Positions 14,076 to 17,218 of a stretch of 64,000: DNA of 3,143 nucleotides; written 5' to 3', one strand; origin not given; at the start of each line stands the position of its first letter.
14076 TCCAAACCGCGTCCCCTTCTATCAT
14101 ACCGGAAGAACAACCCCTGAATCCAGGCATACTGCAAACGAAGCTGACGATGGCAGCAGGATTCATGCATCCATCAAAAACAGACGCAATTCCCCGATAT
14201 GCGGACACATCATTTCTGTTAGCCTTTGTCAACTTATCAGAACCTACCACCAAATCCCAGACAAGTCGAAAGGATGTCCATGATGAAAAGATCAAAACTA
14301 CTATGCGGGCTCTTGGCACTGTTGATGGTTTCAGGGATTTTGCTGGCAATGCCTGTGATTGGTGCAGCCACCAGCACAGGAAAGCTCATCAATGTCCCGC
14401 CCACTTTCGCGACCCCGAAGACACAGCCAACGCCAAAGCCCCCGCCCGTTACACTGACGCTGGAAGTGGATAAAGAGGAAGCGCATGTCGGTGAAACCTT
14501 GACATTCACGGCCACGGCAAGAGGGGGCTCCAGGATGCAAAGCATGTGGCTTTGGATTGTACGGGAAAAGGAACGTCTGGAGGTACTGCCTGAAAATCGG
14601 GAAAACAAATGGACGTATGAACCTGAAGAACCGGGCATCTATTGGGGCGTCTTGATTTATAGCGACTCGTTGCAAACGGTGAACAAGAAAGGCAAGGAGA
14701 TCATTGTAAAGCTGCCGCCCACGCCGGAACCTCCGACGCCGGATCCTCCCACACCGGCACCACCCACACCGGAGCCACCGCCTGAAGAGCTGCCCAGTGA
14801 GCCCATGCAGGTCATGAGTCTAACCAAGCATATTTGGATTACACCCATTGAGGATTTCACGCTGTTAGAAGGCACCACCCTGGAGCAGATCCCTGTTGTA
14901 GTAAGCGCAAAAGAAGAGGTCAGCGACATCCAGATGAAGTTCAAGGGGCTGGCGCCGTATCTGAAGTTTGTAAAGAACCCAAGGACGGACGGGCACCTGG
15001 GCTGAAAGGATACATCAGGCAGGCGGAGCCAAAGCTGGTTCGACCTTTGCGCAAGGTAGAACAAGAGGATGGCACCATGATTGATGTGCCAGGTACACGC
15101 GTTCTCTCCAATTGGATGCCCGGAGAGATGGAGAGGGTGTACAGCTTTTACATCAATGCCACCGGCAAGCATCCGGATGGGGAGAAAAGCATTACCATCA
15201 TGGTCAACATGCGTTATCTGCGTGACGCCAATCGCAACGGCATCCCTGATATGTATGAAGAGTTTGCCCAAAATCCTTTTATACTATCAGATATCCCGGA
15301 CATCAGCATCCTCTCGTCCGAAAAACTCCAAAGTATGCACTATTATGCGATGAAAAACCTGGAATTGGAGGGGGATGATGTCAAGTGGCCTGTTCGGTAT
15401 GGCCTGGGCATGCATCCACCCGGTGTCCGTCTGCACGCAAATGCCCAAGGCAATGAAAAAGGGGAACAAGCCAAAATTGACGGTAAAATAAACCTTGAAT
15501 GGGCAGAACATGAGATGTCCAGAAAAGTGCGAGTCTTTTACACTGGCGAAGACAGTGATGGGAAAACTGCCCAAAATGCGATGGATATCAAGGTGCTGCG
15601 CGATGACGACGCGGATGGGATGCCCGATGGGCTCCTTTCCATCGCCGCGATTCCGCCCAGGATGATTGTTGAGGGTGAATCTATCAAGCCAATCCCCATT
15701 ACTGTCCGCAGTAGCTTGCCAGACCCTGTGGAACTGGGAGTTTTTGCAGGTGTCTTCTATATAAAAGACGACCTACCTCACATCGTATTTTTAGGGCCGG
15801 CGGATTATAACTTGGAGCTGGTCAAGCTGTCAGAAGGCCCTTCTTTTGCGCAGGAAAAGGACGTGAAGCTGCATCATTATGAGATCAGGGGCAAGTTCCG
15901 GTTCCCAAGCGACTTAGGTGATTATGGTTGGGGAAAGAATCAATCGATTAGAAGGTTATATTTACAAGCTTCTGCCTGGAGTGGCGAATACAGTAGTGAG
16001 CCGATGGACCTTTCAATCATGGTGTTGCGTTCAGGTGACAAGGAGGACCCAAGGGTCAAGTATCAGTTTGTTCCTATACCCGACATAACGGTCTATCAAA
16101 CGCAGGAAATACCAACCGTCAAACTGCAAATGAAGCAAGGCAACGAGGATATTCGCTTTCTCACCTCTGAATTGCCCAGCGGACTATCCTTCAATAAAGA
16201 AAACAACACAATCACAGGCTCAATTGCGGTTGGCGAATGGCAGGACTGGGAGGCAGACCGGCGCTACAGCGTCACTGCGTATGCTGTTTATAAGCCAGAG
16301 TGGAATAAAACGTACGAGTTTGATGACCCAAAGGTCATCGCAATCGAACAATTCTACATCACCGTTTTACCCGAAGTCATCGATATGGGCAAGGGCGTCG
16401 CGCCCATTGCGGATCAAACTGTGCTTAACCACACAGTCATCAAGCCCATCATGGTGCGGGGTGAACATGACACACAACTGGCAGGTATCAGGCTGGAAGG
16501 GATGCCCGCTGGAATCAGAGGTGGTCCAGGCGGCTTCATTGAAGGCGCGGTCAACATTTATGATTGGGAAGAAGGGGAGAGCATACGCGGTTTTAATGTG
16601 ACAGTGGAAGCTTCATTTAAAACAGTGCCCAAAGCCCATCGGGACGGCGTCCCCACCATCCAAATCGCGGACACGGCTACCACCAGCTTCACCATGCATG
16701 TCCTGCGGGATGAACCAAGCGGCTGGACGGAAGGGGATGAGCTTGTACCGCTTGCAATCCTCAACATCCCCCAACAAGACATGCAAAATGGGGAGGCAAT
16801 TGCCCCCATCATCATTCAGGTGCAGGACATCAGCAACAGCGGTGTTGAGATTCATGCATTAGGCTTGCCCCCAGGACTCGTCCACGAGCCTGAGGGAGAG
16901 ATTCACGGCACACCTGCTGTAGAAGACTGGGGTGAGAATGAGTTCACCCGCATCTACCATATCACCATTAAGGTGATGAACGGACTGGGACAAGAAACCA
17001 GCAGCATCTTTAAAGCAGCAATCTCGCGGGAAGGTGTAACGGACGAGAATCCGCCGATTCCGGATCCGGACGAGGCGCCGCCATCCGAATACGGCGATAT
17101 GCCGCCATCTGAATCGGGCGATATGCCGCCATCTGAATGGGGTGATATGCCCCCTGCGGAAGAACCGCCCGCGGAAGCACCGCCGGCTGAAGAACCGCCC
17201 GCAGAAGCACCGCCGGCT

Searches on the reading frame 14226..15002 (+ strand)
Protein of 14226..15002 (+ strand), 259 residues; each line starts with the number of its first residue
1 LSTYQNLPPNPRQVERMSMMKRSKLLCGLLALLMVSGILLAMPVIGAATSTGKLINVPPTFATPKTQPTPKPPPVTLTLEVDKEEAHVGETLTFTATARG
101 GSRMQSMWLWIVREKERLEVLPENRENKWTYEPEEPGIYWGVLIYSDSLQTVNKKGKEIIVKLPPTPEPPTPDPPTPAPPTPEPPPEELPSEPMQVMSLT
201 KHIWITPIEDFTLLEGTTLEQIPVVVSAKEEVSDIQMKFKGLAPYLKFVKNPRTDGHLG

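Call 8: search_protein_families(library=pfam, proteins=[window:14226-15002:+], max_evalue=0.1)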
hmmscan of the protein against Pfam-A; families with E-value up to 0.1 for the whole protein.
window:14226-15002:+ (259 aa): 0 families

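Call 9: search_protein_families(library=ncbifam, proteins=[window:14226-15002:+], max_evalue=0.1)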
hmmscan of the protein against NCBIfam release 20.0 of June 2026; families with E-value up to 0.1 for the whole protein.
window:14226-15002:+ (259 aa): 0 families

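Call 52: list_cluster_members(proteins=[window:14274-15002:+, window:14280-15002:+, window:14283-15002:+, window:15077-18202:+, window:15047-18202:+])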
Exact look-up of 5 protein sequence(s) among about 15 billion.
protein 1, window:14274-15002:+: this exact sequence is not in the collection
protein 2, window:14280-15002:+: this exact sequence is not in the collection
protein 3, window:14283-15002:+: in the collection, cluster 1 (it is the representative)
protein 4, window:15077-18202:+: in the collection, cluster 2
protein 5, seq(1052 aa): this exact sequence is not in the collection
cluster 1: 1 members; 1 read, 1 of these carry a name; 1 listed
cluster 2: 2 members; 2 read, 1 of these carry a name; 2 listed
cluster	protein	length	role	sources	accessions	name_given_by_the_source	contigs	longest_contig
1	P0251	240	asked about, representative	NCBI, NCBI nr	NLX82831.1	MAG: hypothetical protein GXZ04_03320 [Clostridiales bacterium] | hypothetical protein [Clostridiales bacterium]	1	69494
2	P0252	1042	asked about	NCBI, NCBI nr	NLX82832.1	MAG: hypothetical protein GXZ04_03325 [Clostridiales bacterium] | hypothetical protein [Clostridiales bacterium]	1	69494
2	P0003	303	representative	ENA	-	-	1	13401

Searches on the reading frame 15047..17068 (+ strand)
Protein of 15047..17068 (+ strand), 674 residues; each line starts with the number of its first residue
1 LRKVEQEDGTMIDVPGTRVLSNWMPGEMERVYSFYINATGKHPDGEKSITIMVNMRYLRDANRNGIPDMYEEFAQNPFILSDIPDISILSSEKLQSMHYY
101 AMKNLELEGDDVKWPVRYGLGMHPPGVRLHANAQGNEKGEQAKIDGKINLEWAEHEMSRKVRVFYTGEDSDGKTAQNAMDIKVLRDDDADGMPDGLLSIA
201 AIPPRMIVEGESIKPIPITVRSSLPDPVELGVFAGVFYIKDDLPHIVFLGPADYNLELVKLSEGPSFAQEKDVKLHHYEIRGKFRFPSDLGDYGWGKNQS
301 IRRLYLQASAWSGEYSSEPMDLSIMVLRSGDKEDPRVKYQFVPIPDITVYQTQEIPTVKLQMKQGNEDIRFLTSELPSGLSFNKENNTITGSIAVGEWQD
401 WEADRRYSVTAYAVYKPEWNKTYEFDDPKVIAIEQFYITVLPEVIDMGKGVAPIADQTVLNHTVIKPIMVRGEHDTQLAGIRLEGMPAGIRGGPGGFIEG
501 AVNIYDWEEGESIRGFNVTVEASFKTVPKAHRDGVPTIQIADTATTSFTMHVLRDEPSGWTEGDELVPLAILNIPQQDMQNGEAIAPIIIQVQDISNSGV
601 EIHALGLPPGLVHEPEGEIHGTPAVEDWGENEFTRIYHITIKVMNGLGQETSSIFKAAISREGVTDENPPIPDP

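Call 62: predict_structure(alignment_id=A3)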
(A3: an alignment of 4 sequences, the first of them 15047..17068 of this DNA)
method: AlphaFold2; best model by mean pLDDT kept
length: 674 residues; sequences in the alignment: 4
mean_pLDDT: 68.8   pTM: 0.45
mean pLDDT of the five models: 68.8, 66.8, 64.6, 61.6, 52.4
residues with pLDDT >= 90: 11; 70-90: 386; 50-70: 148; < 50: 129
segments of 3 or more residues with pLDDT < 50: 1-7, 9-20, 25-27, 33-38, 40-42, 47-55, 61-76, 105-110, 264-271, 292-294, 296-298, 396-402, 443-449, 526-541, 664-674
pLDDT, mean of each block of 10 residues (from residue 1): 45 43 52 48 49 50 42 52 73 79 53 79 83 78 85 73 84 78 74 69 79 81 78 70 62 87 48 73 77 49 77 76 77 71 76 77 74 79 83 57 66 78 74 79 44 67 68 53 77 61 74 75 52 32 69 65 56 79 85 72 88 85 83 84 81 87 49 34
secondary structure, 60 per line:
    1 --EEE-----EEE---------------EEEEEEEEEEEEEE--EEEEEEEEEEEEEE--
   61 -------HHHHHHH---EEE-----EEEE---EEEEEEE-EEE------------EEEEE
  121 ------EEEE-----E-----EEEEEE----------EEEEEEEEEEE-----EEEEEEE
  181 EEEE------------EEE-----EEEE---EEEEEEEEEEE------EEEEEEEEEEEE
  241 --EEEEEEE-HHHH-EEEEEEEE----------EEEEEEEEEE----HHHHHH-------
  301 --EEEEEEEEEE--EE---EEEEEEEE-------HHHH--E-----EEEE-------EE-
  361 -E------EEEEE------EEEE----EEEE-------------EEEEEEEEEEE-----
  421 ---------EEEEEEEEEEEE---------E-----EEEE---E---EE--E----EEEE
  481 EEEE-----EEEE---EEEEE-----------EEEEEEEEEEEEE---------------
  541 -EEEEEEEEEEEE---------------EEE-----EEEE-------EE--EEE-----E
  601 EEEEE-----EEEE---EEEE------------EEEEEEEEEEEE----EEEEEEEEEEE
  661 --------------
elements in order (helices of 4 or more, strands of 3 or more residues): E3-5 E11-13 E29-42 E45-58 H68-74 E78-80 E86-89 E93-99 E101-103 E116-120 E127-130 E142-147 E158-168 E174-184 E197-199 E205-208 E212-222 E229-240 E243-249 H251-254 E256-263 E274-283 H288-293 E303-312 E320-327 H335-338 E347-350 E369-373 E380-383 E388-391 E405-415 E430-441 E457-460 E477-484 E490-493 E497-501 E513-525 E542-553 E569-571 E577-580 E592-594 E600-605 E611-614 E618-621 E634-645 E650-660

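Call 65: fold_search(model_id=the predicted structure, library=pdb)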
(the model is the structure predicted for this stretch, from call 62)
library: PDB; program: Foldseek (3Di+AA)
matches with E <= 10: 1499; with E <= 0.001: 408
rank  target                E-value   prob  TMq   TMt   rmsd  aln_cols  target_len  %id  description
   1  6e6b_B                6.0e-18  1.00  0.13  0.14  54.2       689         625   12  Crystal structure of the Protocadherin GammaB4 extracellular domain (released 2019-04-10)
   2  6e6b_A                7.3e-18  1.00  0.13  0.14  54.2       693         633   13  Crystal structure of the Protocadherin GammaB4 extracellular domain (released 2019-04-10)
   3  6vg1_A                1.1e-17  1.00  0.13  0.14  54.7       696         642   12  xenopus protocadherin 8.1 EC1-6 (released 2020-03-11)
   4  6vg4_A                2.0e-17  1.00  0.13  0.14  54.2       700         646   12  Human protocadherin 10 ectodomain (released 2020-03-11)
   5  6vg1_B                2.0e-16  1.00  0.13  0.14  54.6       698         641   12  xenopus protocadherin 8.1 EC1-6 (released 2020-03-11)
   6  7a7d_a                3.3e-16  1.00  0.13  0.15  41.1       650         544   11  Cadherin fit into cryo-ET map (released 2020-12-23)
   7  5iry_A                3.4e-16  1.00  0.13  0.16  44.4       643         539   11  Crystal structure of human Desmocollin-1 ectodomain (released 2016-06-22)
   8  5szn_A                3.6e-16  1.00  0.13  0.16  47.3       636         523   10  Protocadherin gamma A9 extracellular cadherin domains 1-5 (released 2016-10-19)
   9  3q2w_A                1.5e-15  1.00  0.13  0.15  44.8       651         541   14  Crystal structure of mouse N-cadherin ectodomain (released 2011-02-23)
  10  5erd_B                1.6e-15  1.00  0.13  0.15  41.1       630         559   11  Crystal structure of human Desmoglein-2 ectodomain (released 2016-06-22)
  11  8d40_A                3.2e-15  1.00  0.13  0.19  35.2       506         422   11  Crystal structure of human CELSR1 EC1-4 (released 2023-08-30)
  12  7r5k_10               3.5e-15  1.00  0.14  0.06  37.1       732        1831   12  Human nuclear pore complex (constricted) (released 2022-06-22)
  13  1l3w                  3.7e-15  1.00  0.13  0.16  46.7       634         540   10  C-cadherin Ectodomain (released 2002-04-26)
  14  3q2v_A                3.7e-15  1.00  0.13  0.15  44.5       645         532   12  Crystal structure of mouse E-cadherin ectodomain (released 2011-04-06)
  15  5dzv_B                4.5e-15  1.00  0.12  0.15  45.5       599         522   13  Protocadherin alpha 7 extracellular cadherin domains 1-5 (released 2016-05-04)
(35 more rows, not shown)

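Call 76: search_solved_structures(query=window:15047-17068:+, max_evalue=1)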
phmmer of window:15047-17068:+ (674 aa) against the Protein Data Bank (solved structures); distinct sequences matched with E-value up to 1: 2.
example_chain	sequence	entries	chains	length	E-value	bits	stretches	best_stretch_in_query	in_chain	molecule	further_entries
4m03_A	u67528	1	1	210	0.023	16.2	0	355-392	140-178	Serine-rich adhesin for platelets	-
4m00_A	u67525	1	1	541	0.32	12.4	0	355-392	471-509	Serine-rich adhesin for platelets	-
